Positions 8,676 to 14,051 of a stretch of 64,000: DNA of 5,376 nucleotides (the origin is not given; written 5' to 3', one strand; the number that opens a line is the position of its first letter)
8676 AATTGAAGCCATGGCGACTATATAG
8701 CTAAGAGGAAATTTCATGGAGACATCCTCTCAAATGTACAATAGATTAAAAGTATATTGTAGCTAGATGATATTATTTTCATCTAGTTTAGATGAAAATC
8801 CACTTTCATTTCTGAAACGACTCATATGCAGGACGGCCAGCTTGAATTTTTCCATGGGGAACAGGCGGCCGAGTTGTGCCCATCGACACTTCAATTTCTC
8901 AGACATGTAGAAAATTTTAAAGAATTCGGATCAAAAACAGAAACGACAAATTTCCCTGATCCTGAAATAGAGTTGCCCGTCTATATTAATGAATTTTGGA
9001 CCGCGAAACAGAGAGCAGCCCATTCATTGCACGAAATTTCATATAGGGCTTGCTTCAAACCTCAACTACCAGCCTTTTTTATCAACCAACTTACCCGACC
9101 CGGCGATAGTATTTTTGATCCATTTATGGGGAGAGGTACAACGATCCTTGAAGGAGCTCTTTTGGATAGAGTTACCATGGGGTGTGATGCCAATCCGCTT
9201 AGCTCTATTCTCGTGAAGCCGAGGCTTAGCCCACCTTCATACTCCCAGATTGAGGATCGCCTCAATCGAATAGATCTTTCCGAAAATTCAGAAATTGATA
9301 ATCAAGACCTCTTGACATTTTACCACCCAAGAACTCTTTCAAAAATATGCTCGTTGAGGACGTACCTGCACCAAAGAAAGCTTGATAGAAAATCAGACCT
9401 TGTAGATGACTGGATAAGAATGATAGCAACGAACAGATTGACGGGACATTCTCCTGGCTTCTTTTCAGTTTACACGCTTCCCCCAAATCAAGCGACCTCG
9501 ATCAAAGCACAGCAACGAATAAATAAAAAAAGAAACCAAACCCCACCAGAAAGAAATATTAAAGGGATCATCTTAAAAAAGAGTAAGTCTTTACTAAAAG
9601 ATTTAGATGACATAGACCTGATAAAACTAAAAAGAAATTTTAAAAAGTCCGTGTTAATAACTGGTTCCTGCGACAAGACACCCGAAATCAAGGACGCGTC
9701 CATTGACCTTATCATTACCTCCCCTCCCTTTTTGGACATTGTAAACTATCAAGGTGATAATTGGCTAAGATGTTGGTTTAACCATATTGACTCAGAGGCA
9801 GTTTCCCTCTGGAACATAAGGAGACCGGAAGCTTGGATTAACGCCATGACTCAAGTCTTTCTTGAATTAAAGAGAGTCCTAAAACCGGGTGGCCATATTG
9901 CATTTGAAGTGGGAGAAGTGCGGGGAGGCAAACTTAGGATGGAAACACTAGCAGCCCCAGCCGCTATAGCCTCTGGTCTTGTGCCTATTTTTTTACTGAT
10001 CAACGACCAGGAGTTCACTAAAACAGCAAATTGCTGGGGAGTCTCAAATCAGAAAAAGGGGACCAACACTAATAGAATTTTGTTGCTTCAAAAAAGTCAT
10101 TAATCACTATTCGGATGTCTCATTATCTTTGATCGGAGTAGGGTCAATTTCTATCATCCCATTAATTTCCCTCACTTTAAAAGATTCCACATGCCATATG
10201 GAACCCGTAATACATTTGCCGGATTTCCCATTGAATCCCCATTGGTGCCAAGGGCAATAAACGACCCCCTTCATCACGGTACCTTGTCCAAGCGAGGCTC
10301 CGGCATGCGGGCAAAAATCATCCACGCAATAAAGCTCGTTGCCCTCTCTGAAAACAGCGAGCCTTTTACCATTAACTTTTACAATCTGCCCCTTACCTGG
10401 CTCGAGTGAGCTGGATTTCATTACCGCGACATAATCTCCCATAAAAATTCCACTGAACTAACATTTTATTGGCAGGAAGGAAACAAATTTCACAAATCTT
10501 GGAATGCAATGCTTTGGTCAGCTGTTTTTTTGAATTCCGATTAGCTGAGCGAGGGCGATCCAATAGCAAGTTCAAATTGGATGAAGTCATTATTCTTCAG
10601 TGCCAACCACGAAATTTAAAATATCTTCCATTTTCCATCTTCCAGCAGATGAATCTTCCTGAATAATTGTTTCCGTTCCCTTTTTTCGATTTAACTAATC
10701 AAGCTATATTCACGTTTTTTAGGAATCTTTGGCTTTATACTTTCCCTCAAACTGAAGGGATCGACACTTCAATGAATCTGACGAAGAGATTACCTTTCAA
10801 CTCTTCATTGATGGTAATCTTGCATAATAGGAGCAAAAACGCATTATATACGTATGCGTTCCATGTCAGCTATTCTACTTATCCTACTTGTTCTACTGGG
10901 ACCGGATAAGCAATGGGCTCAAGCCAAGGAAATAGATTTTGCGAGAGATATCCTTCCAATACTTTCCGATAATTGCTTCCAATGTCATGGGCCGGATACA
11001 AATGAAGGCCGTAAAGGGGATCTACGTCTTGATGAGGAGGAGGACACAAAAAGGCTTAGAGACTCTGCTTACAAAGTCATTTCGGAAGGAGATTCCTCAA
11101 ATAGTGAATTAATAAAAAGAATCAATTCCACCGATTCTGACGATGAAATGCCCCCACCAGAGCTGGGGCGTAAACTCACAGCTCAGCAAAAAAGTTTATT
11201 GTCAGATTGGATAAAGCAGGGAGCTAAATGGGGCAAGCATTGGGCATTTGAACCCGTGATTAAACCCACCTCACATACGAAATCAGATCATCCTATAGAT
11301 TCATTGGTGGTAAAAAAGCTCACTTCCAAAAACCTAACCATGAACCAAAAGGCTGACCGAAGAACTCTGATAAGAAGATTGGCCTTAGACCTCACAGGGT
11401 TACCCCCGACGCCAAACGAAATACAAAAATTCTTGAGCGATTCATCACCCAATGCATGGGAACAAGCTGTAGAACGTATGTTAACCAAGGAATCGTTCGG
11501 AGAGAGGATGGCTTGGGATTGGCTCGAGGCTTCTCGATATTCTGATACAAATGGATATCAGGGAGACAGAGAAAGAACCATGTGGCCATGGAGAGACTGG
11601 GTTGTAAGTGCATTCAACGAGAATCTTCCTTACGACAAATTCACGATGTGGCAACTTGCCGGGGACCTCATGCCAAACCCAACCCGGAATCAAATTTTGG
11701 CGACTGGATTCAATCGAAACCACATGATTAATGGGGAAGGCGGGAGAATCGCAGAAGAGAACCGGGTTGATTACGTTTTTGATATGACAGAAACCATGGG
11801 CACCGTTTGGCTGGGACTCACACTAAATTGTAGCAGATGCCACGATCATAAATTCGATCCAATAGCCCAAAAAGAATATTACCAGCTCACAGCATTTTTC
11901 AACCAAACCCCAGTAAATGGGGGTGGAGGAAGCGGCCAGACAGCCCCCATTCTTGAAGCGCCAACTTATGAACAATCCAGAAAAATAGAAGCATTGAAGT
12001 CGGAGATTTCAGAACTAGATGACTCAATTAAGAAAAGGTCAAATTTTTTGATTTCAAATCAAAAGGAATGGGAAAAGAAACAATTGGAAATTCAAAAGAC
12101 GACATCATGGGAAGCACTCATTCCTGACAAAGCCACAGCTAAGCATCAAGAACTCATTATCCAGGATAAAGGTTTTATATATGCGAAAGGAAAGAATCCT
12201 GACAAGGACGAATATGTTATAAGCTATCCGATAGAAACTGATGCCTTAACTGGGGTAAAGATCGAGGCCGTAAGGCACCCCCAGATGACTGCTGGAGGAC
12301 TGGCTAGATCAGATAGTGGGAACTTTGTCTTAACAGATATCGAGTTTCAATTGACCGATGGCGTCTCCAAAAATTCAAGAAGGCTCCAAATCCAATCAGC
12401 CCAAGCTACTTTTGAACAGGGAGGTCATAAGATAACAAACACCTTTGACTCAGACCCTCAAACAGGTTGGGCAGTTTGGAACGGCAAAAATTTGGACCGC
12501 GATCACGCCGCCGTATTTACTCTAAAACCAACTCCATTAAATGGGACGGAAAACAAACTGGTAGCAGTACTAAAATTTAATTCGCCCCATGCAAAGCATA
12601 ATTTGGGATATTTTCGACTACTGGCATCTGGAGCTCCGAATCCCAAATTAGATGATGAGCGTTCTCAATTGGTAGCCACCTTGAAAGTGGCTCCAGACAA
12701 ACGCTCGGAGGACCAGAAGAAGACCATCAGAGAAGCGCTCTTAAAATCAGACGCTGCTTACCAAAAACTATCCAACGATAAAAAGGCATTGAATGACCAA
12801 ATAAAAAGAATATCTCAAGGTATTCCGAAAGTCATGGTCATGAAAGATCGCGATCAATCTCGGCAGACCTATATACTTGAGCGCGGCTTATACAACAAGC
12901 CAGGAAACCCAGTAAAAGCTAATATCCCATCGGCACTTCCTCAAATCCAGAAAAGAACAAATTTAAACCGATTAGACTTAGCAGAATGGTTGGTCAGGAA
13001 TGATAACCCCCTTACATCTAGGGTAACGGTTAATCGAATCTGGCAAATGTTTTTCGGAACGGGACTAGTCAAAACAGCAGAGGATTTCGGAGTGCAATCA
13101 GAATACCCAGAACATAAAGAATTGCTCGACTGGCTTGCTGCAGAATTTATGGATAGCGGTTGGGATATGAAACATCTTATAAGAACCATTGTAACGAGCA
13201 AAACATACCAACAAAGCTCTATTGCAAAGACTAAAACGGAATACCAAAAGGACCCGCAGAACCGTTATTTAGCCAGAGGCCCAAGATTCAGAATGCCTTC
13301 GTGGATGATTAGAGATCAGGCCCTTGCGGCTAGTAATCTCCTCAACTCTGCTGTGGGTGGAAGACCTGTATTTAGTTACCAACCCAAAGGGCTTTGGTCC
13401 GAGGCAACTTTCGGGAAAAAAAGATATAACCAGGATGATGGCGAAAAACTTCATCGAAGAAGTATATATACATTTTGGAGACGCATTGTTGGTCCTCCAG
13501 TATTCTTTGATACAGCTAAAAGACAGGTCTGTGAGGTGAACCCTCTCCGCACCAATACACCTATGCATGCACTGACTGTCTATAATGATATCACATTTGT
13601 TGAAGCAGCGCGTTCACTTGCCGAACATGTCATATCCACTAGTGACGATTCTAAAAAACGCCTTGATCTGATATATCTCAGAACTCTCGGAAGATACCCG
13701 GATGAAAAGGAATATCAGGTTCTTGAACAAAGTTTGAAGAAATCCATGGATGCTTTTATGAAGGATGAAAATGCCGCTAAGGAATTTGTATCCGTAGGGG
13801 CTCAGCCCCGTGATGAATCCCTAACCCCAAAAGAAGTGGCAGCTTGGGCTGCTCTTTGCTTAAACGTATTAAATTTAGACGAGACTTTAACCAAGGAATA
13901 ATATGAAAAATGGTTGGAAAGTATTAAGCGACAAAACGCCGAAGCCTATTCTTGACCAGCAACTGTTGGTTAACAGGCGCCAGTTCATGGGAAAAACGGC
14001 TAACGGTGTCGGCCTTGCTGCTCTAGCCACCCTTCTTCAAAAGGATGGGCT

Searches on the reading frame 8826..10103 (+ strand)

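Call 61: search_protein_families(library=pfam, proteins=[window:8826-10103:+], max_evalue=0.00001)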
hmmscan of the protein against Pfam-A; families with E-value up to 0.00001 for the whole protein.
window:8826-10103:+ (425 aa): 1 family
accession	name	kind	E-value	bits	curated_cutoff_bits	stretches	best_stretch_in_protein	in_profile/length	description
PF01555.25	N6_N4_Mtase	-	1.4e-17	64.8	26.7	1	52-123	138-212/221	DNA methylase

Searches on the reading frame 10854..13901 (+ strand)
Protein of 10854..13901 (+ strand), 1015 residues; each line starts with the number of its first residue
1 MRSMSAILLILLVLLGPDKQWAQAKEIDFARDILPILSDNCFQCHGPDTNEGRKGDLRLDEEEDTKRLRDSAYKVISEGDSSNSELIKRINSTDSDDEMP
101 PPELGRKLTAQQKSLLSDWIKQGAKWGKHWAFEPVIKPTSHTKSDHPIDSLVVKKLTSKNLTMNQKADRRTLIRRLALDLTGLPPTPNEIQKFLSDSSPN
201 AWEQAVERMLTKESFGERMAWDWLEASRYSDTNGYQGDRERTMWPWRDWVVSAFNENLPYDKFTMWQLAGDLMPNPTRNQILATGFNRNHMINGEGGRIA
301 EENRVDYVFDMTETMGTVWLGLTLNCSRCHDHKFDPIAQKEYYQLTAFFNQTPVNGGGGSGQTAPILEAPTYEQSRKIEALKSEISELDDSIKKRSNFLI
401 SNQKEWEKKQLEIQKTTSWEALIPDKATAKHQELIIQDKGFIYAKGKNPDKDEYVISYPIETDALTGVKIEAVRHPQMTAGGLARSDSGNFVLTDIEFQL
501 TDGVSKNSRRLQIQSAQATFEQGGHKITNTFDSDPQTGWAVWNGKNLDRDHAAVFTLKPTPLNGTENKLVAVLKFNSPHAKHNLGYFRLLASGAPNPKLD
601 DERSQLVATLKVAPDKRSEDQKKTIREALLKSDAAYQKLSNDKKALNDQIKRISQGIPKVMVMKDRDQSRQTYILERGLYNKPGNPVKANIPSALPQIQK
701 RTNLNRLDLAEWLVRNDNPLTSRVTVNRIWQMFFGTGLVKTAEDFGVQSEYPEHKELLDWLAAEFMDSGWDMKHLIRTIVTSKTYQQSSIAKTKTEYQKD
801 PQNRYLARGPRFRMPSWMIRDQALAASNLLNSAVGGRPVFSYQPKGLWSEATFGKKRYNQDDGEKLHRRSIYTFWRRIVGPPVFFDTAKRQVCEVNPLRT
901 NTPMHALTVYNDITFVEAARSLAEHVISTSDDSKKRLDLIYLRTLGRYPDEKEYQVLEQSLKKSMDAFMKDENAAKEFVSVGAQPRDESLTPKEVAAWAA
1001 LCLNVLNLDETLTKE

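Call 12: search_protein_families(library=ncbifam, proteins=[window:10854-13901:+])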
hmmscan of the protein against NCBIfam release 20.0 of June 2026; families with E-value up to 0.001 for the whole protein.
window:10854-13901:+ (1015 aa): 1 family
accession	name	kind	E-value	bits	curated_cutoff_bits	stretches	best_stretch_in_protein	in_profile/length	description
TIGR03806.1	chp_HNE_0200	subfamily_domain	3.4e-05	23.2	313.3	1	37-122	217-313/314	SO2930 family diheme c-type cytochrome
